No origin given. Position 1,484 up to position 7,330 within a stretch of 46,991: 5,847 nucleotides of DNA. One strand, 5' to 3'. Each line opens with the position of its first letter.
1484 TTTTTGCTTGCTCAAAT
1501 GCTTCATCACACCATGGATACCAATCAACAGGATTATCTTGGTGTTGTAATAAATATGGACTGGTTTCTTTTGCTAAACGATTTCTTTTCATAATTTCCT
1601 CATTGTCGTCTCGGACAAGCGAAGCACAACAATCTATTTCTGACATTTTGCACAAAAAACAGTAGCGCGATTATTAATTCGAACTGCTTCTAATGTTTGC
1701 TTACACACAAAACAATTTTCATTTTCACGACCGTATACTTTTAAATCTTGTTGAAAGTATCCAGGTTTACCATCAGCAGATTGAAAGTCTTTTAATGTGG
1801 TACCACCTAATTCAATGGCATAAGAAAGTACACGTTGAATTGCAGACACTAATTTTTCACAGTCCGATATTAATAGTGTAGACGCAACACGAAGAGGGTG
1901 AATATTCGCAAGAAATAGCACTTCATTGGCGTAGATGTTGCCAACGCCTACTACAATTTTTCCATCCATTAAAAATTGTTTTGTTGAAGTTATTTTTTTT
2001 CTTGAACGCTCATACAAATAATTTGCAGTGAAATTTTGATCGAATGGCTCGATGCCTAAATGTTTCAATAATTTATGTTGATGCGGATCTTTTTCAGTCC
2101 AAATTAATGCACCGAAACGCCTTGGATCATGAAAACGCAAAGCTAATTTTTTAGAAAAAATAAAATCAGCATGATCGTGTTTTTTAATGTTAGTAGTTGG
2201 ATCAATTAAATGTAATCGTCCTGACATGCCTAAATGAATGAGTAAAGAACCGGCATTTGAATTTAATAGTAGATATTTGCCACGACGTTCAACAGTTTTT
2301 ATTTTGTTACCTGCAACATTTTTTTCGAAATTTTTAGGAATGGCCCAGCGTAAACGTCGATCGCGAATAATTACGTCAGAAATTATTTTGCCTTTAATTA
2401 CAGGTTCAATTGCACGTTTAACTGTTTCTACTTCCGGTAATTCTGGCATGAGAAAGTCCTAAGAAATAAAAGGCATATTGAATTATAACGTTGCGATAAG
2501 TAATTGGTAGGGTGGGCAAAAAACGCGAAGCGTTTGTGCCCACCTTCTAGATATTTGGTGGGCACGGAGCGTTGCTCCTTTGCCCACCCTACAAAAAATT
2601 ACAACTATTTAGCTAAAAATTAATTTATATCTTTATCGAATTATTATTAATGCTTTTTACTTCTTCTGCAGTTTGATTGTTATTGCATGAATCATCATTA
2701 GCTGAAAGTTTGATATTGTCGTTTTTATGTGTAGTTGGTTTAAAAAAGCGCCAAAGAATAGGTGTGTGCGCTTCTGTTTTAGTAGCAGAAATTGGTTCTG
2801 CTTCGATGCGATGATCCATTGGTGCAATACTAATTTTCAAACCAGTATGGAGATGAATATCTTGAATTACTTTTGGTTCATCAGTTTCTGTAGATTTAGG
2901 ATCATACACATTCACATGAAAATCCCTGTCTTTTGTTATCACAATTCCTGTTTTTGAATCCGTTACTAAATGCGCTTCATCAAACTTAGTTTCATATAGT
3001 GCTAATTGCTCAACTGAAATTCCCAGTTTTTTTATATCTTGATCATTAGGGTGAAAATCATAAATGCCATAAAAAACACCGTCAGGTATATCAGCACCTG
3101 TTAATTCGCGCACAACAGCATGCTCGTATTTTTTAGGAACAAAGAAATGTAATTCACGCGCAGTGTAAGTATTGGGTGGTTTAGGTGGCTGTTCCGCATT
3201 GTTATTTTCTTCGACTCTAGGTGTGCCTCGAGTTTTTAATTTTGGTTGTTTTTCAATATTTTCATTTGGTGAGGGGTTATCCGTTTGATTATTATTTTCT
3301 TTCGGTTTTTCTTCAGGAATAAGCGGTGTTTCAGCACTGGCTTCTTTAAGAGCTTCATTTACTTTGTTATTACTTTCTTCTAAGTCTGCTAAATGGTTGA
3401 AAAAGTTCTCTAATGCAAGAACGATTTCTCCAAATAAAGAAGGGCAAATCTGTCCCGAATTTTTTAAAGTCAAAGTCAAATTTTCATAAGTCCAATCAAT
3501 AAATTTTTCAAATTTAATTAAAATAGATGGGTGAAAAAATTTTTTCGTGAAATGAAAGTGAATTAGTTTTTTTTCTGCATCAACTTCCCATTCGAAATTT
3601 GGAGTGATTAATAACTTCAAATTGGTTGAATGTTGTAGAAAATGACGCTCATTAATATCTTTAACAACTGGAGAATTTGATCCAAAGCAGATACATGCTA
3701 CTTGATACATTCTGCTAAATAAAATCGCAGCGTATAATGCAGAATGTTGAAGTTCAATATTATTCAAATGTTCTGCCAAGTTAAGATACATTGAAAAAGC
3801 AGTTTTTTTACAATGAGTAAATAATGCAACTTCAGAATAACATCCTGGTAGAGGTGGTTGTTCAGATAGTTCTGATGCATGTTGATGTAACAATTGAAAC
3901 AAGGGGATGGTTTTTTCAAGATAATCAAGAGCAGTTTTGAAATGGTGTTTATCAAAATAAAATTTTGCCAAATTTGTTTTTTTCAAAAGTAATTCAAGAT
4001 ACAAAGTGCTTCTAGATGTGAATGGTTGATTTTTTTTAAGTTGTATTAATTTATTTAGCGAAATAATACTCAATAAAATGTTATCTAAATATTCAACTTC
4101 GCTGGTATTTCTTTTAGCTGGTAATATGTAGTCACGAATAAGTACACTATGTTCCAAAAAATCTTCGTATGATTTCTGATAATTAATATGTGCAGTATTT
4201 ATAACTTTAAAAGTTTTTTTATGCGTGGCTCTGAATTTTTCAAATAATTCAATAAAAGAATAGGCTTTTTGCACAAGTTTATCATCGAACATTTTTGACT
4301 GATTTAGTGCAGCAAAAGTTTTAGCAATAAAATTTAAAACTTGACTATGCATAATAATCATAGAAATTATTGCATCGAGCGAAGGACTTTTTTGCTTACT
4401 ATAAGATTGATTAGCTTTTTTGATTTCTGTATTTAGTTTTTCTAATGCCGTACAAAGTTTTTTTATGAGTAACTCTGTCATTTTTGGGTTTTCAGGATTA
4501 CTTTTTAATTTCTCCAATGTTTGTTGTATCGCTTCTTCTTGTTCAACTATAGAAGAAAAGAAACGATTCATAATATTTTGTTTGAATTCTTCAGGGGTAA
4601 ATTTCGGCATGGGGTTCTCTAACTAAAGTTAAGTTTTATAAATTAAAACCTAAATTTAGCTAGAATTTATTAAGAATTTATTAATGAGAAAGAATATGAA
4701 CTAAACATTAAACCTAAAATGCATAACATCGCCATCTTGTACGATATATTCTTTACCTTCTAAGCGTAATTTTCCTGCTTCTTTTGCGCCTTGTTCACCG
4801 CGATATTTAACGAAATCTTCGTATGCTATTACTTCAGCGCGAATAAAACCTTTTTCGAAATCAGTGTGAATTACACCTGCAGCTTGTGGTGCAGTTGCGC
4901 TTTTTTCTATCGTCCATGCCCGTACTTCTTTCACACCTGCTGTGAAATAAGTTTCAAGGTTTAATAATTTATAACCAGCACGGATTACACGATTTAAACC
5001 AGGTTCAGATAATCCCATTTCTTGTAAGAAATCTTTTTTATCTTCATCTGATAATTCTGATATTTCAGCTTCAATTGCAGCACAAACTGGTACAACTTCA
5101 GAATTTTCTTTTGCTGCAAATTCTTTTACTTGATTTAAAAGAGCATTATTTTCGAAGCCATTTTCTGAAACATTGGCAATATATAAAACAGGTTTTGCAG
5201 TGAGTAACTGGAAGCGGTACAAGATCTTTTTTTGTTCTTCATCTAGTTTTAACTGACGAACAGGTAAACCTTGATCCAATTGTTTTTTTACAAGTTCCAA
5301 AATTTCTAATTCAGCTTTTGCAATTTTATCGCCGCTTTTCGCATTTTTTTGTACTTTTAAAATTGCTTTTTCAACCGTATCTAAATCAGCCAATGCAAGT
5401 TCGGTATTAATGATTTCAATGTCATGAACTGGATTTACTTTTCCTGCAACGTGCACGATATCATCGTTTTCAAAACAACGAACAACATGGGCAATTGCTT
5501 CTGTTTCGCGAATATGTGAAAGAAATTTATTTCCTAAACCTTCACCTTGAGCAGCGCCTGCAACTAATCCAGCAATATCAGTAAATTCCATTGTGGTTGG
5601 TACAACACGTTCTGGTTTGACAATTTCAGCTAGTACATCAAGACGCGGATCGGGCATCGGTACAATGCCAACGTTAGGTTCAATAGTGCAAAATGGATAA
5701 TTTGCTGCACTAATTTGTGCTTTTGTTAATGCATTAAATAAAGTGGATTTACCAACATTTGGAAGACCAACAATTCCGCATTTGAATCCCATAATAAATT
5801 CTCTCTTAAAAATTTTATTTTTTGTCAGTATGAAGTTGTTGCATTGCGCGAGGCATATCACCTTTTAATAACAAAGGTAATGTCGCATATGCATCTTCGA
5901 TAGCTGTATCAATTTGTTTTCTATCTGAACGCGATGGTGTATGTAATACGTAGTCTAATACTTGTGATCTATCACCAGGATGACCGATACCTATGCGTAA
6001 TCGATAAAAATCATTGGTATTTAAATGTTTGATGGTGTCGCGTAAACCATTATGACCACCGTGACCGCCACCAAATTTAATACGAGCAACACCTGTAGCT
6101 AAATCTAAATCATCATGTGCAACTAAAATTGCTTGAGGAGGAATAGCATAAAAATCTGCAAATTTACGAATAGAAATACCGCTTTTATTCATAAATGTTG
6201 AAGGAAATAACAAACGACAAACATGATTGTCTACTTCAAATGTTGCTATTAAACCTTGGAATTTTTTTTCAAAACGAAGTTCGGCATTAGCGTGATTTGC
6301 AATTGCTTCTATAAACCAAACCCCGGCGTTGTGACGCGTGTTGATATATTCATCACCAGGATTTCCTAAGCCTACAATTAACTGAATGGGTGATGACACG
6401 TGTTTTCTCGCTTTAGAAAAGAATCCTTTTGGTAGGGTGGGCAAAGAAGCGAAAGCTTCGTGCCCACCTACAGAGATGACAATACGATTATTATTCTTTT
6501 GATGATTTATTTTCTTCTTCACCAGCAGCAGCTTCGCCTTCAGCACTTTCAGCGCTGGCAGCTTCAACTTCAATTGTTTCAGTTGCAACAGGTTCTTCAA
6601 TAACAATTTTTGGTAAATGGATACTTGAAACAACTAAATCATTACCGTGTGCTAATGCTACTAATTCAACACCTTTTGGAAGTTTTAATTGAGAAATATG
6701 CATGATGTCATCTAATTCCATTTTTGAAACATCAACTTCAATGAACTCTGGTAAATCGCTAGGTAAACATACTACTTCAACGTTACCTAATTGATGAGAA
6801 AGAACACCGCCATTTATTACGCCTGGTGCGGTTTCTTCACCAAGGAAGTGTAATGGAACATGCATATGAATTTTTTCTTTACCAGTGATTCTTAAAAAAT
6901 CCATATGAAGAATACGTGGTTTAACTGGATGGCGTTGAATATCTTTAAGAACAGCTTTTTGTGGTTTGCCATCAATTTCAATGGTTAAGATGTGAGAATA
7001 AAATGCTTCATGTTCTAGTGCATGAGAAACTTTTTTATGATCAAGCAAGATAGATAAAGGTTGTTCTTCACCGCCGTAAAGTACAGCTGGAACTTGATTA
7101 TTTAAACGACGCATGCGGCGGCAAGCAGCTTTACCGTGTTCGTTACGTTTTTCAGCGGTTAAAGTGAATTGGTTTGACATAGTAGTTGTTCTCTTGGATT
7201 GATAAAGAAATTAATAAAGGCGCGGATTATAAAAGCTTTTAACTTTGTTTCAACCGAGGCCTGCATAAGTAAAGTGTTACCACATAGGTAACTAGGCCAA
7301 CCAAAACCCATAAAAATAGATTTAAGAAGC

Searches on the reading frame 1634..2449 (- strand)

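Call 60: search_protein_families(library=pfam, proteins=[window:1634-2449:-], max_evalue=0.00001)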
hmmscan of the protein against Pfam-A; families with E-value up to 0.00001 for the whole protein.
window:1634-2449:- (271 aa): 2 families
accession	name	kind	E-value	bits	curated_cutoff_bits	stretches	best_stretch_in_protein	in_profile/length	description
PF01149.29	Fapy_DNA_glyco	-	9.2e-37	126.7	25.5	1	1-114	1-116/117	Formamidopyrimidine-DNA glycosylase N-terminal domain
PF06831.19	H2TH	-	2.1e-27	95.4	34.7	1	131-221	1-91/93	Formamidopyrimidine-DNA glycosylase H2TH domain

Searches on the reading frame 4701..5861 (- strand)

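Call 60: search_protein_families(library=pfam, proteins=[window:4701-5861:-], max_evalue=0.00001)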
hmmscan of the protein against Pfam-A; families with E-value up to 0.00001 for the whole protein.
window:4701-5861:- (386 aa): 3 families
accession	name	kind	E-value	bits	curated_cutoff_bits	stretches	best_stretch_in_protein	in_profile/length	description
PF06071.19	YchF-GTPase_C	-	1e-41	141.3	27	1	302-385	1-84/84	Protein of unknown function (DUF933)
PF01926.29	MMR_HSR1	-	7.3e-21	74.8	21.9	1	28-132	2-86/113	50S ribosome-binding GTPase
PF02421.24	FeoB_N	-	2.4e-09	37.3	27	1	28-68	3-43/156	Ferrous iron transport protein B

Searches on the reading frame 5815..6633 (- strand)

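Call 60: search_protein_families(library=pfam, proteins=[window:5815-6633:-], max_evalue=0.00001)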
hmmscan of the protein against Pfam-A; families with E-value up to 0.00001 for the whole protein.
window:5815-6633:- (272 aa): 1 family
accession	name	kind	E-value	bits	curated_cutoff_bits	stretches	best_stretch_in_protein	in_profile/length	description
PF01195.25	Pept_tRNA_hydro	-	3.1e-61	206.8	27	1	85-268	1-183/183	Peptidyl-tRNA hydrolase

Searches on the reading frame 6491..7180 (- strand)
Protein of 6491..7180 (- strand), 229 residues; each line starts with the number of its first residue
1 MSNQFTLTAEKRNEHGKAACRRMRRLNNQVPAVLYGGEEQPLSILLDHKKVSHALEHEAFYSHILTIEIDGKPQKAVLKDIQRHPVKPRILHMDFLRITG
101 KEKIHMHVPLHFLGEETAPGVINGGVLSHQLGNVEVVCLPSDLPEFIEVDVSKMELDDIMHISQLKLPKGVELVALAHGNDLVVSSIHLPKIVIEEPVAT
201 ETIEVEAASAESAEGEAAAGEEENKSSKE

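Call 60: search_protein_families(library=pfam, proteins=[window:6491-7180:-], max_evalue=0.00001)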
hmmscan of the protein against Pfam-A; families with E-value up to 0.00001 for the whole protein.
window:6491-7180:- (229 aa): 2 families
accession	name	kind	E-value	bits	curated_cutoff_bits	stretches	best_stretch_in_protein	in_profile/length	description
PF14693.11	Ribosomal_TL5_C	-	6e-27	94.3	27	1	103-188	1-81/84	Ribosomal protein TL5, C-terminal domain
PF01386.24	Ribosomal_L25p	-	6.3e-27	94.3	23.6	1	7-95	1-82/82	Ribosomal L25p family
